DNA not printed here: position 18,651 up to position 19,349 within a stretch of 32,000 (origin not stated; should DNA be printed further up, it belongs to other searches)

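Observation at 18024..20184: Translationally coupled five-gene operon: ESCRT-III-like protein, three orphan small proteins and a wHTH/Cys-rich regulator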

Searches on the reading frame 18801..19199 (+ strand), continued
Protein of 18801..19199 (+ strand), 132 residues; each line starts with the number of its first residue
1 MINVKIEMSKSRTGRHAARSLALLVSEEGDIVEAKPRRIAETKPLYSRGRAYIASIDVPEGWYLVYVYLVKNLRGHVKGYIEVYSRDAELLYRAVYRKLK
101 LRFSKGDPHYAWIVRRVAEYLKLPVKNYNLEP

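Call 69: search_solved_structures(query=A7, max_evalue=10)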
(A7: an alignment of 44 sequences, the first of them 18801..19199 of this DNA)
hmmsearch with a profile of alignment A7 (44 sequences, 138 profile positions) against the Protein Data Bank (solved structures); distinct sequences matched with E-value up to 10: 4.
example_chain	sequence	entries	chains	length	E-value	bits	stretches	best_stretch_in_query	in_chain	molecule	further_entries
9rar_A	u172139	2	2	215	1.3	12.1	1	84-127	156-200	TRP_F43W | [(sulfaNHC)Au].TRP_F43W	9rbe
9h10_A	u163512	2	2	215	1.5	11.9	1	84-127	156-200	[(sulfaNHC)Au].TRP_18 | Tandem-repeat protein (TRP)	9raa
8s6p_A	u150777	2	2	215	1.6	11.8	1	84-127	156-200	TRP_18 F116W (R0) | TRP_18 F116W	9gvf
9raq_A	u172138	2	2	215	1.7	11.8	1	84-127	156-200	TRP_F43W/E39L | [(sulfaNHC)Au].TRP_F43W/E39L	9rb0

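Call 70: list_cluster_members(proteins=[P0062, P0071, P0084, P0090, P0098, P0115, P0117, P0121, P0128, P0131])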
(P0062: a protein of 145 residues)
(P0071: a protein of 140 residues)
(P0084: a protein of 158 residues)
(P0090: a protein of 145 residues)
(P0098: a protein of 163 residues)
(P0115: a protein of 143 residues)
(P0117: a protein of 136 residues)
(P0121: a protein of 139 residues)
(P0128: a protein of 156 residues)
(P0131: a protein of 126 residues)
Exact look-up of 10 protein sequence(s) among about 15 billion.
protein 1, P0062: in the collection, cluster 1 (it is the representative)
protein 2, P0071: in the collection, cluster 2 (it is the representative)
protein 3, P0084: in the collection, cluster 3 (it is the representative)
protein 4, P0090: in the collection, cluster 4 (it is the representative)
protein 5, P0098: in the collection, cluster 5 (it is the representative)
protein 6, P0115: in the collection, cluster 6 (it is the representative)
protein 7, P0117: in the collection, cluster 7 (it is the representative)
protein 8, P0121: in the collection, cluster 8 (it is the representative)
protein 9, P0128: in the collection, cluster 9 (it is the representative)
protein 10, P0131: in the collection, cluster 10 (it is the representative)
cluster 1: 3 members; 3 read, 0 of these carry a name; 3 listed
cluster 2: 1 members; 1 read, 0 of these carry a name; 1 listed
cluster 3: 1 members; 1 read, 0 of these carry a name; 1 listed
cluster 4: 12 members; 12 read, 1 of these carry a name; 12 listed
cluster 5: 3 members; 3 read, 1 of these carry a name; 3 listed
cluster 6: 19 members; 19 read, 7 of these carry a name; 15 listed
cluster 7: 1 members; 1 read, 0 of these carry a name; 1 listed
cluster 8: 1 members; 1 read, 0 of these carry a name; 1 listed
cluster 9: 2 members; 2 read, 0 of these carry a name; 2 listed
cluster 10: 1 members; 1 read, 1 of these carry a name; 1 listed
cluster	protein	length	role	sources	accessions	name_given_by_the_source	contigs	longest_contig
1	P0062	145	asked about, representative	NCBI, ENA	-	-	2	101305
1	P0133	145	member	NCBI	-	-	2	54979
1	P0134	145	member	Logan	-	-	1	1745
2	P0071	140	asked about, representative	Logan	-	-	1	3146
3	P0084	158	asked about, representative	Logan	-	-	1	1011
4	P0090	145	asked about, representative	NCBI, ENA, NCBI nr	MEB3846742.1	MAG: hypothetical protein GSR74_02050 [Desulfurococcales archaeon] | hypothetical protein [Desulfurococcales archaeon]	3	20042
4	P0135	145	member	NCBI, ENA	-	-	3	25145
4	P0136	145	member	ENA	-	-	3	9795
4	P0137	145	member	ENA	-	-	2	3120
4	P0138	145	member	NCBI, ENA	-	-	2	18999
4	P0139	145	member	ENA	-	-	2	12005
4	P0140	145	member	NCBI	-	-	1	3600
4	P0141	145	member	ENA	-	-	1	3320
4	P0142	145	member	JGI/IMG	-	-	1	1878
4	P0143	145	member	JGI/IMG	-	-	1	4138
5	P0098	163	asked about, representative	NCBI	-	-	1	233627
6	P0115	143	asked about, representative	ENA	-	-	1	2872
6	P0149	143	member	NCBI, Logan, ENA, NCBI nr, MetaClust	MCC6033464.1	MAG: hypothetical protein LM561_05235 [Desulfurococcaceae archaeon] | hypothetical protein [Desulfurococcaceae archaeon] | \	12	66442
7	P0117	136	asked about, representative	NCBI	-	-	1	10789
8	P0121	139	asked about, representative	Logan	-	-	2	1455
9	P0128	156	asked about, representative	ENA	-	-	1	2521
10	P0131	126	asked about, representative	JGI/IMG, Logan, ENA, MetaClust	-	hypothetical protein | \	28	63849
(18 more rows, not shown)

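Call 71: find_encoding_contigs(protein=P0149, flank=5000, max_places=1)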
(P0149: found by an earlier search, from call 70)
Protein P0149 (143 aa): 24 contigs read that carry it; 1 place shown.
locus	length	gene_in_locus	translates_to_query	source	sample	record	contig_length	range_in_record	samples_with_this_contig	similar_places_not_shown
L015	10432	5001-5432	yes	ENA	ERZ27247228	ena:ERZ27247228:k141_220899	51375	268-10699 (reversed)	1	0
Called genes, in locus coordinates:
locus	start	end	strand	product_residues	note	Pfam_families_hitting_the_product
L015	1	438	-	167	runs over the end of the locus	PF22769:DCD, PF00692:dUTPase (weak)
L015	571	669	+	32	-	-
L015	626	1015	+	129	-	PF02675:AdoMet_dc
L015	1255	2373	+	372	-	PF01266:DAO (faint), PF13450:NAD_binding_8 (weak)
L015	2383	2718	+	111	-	PF23025:YbjQ_2 (weak), PF01906:YbjQ_1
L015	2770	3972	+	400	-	PF01142:TruD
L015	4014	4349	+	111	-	-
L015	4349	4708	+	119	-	PF01981:PTH2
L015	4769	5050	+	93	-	-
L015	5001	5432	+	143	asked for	-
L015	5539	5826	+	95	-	PF01938:TRAM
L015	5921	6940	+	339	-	PF03215:Rad17 (faint), PF05496:RuvB_N (weak), PF00004:AAA, PF07726:AAA_3 (weak), PF13177:DNA_pol3_delta2, PF21960:RCF1-5-like_lid, PF25361:AAA_lid_RFC1 (weak), PF08542:Rep_fac_C, +3 more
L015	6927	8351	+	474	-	PF03215:Rad17 (weak), PF05496:RuvB_N, PF05673:DUF815 (faint), PF00004:AAA, PF21960:RCF1-5-like_lid, PF16193:AAA_assoc_2 (faint)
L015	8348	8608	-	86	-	PF25212:HVO_A0114 (weak), PF01022:HTH_5 (weak), PF01978:TrmB (weak), PF12802:MarR_2 (weak), PF13412:HTH_24 (faint)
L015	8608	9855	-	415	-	PF13191:AAA_16 (faint), PF13401:AAA_22 (weak), PF22703:Cdc6_lid, PF09079:WHD_Cdc6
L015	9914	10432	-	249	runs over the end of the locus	PF01048:PNP_UDP_1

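Call 72: find_encoding_contigs(protein=P0098, flank=5000, max_places=1)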
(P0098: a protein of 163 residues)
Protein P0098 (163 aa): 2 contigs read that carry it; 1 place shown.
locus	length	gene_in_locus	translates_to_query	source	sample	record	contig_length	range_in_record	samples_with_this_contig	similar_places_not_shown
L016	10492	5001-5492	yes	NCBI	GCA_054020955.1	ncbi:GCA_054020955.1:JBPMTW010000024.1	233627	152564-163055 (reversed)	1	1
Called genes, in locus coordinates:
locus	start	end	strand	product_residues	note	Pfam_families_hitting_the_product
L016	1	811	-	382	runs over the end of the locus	PF02562:PhoH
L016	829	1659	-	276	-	PF00795:CN_hydrolase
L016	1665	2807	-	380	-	-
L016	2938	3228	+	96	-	PF01938:TRAM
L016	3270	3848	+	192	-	-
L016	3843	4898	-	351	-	-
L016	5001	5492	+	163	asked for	-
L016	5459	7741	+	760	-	PF00270:DEAD, PF00271:Helicase_C, PF09369:MZB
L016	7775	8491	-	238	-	PF00578:AhpC-TSA, PF08534:Redoxin, PF10417:1-cysPrx_C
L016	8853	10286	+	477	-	PF03796:DnaB_C (weak), PF06745:ATPase, PF13481:AAA_25 (weak), PF23442:DUF7125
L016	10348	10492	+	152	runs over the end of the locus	PF08069:Ribosomal_S13_N, PF00312:Ribosomal_S15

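Call 88: list_cluster_members(proteins=[P0060, P0064, P0069, P0074, P0080, P0087, P0095, P0106, P0111, P0125])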
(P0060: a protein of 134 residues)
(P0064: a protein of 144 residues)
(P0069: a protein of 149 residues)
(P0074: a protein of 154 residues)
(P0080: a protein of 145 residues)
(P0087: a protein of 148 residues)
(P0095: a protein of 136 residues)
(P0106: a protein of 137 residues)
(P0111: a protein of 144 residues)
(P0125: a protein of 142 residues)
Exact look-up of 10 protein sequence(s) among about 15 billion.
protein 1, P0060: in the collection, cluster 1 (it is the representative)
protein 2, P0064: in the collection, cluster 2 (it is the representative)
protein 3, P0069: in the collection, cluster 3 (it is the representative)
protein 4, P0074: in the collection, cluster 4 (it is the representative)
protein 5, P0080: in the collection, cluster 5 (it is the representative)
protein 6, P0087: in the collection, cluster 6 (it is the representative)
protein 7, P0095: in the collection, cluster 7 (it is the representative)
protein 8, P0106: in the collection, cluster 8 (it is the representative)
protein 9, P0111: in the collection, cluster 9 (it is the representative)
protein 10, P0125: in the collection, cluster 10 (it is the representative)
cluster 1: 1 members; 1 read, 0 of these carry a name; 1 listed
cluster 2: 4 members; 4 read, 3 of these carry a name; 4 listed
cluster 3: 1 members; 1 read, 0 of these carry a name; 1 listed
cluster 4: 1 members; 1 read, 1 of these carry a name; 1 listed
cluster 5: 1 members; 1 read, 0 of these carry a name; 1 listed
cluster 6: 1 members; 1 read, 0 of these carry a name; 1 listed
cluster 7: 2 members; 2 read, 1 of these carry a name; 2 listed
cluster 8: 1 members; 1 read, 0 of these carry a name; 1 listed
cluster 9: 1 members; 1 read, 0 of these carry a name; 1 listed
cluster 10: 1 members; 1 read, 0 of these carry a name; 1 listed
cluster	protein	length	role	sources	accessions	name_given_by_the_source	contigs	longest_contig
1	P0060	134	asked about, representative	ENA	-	-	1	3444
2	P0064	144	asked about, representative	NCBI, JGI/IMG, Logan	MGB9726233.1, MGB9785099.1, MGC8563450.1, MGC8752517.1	MAG: hypothetical protein ACP5I2_02995 [Fervidicoccaceae archaeon] | hypothetical protein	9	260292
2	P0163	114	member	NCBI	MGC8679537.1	MAG: hypothetical protein ACP5TH_07080, partial [Fervidicoccaceae archaeon]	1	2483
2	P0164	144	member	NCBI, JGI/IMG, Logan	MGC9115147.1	MAG: hypothetical protein ACP5HH_03980 [Fervidicoccaceae archaeon] | hypothetical protein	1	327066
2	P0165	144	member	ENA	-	-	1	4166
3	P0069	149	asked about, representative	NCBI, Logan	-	-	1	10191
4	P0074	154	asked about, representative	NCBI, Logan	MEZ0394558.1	MAG: hypothetical protein ABWK00_05920 [Desulfurococcaceae archaeon]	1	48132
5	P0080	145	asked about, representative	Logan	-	-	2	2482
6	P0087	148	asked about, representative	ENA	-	-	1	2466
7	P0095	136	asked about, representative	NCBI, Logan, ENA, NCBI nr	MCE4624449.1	MAG: hypothetical protein F7C35_01105 [Desulfurococcales archaeon] | hypothetical protein [Desulfurococcales archaeon]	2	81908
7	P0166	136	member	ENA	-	-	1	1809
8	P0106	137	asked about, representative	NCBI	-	-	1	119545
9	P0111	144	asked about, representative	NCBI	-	-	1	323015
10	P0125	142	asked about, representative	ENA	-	-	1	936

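Call 89: find_encoding_contigs(protein=P0064, flank=4000, max_places=1)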
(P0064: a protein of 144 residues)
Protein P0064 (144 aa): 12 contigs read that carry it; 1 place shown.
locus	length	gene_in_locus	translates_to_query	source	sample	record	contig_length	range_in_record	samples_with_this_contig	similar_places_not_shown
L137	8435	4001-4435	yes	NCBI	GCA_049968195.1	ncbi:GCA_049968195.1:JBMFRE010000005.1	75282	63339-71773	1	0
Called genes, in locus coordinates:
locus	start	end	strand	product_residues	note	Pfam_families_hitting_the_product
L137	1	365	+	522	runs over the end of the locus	PF20720:nSTAND3 (faint), PF00437:T2SSE (weak)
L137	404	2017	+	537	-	PF03853:YjeF_N, PF01256:Carb_kinase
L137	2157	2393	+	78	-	-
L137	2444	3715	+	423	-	PF01676:Metalloenzyme, PF10143:PhosphMutase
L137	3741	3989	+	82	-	-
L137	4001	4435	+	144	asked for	-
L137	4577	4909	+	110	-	PF21476:PF0610-like_N, PF23470:Zn_ribbon_PF0610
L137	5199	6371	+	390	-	PF02749:QRPTase_N, PF01729:QRPTase_C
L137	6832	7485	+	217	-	PF14947:HTH_45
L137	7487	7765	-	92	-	-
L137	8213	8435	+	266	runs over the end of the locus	PF01145:Band_7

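Call 90: find_encoding_contigs(protein=P0095, flank=4000, max_places=1)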
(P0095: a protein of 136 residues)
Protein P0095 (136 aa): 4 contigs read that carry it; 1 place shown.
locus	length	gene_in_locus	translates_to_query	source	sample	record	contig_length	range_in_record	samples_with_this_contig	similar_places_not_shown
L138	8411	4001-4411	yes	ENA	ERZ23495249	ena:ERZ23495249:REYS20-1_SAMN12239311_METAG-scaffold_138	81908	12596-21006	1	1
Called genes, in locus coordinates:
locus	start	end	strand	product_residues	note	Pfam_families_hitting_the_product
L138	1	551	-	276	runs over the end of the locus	PF00795:CN_hydrolase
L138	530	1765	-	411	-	-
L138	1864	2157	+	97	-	PF01938:TRAM (weak)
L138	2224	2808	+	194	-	-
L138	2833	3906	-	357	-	PF01494:FAD_binding_3 (faint), PF13450:NAD_binding_8 (faint)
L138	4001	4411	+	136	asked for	-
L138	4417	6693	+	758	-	PF00270:DEAD, PF04851:ResIII (weak), PF00271:Helicase_C, PF22590:Cas3-like_C_2 (weak), PF09369:MZB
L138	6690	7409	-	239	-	PF00578:AhpC-TSA, PF08534:Redoxin, PF10417:1-cysPrx_C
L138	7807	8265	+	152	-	PF08069:Ribosomal_S13_N, PF00312:Ribosomal_S15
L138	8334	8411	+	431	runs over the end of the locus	-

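Call 91: find_encoding_contigs(protein=P0111, flank=4000, max_places=1)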
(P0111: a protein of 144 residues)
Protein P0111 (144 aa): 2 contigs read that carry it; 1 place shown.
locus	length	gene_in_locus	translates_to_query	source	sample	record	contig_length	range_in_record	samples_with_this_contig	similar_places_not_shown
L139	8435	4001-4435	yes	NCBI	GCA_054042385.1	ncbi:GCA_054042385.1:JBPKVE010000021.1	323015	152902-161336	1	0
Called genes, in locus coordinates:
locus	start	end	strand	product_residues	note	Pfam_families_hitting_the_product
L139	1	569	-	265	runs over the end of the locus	PF00795:CN_hydrolase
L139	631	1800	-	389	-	PF13231:PMT_2 (weak)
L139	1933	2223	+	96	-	PF01938:TRAM (weak)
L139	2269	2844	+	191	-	-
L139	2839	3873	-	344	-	-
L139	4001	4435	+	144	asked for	-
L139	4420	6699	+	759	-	PF00270:DEAD, PF00271:Helicase_C, PF09369:MZB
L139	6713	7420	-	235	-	PF00578:AhpC-TSA, PF08534:Redoxin, PF10417:1-cysPrx_C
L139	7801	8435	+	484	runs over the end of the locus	PF03796:DnaB_C (faint), PF06745:ATPase, PF13481:AAA_25 (weak), PF23442:DUF7125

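Call 92: find_encoding_contigs(protein=P0106, flank=4000, max_places=1)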
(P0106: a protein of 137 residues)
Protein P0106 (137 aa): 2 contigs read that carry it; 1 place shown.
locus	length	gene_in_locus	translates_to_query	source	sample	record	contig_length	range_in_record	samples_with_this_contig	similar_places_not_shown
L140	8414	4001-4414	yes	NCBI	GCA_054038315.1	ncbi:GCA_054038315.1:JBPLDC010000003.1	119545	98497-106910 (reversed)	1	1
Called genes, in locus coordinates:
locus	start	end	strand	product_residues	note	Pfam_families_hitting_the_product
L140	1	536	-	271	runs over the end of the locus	PF00795:CN_hydrolase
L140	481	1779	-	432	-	-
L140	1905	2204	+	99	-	PF01938:TRAM (weak)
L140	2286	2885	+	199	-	-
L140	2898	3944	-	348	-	-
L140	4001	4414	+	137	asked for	-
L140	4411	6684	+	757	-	PF00270:DEAD, PF00271:Helicase_C, PF22590:Cas3-like_C_2 (weak), PF09369:MZB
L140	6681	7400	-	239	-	PF00578:AhpC-TSA, PF08534:Redoxin, PF10417:1-cysPrx_C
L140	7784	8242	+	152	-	PF08069:Ribosomal_S13_N, PF00312:Ribosomal_S15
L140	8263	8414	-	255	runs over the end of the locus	-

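Call 96: find_related_loci(query=A2, collection=viral_contigs, flank=4000)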
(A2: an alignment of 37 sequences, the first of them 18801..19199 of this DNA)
Query A2 (132 aa) in viral_contigs; peptide patterns used: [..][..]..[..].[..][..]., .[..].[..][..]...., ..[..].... (x = any residue, [..] = any of these).
96 stretches matched a pattern, but none encodes a relative of the query by tblastn (E <= 1e-3).
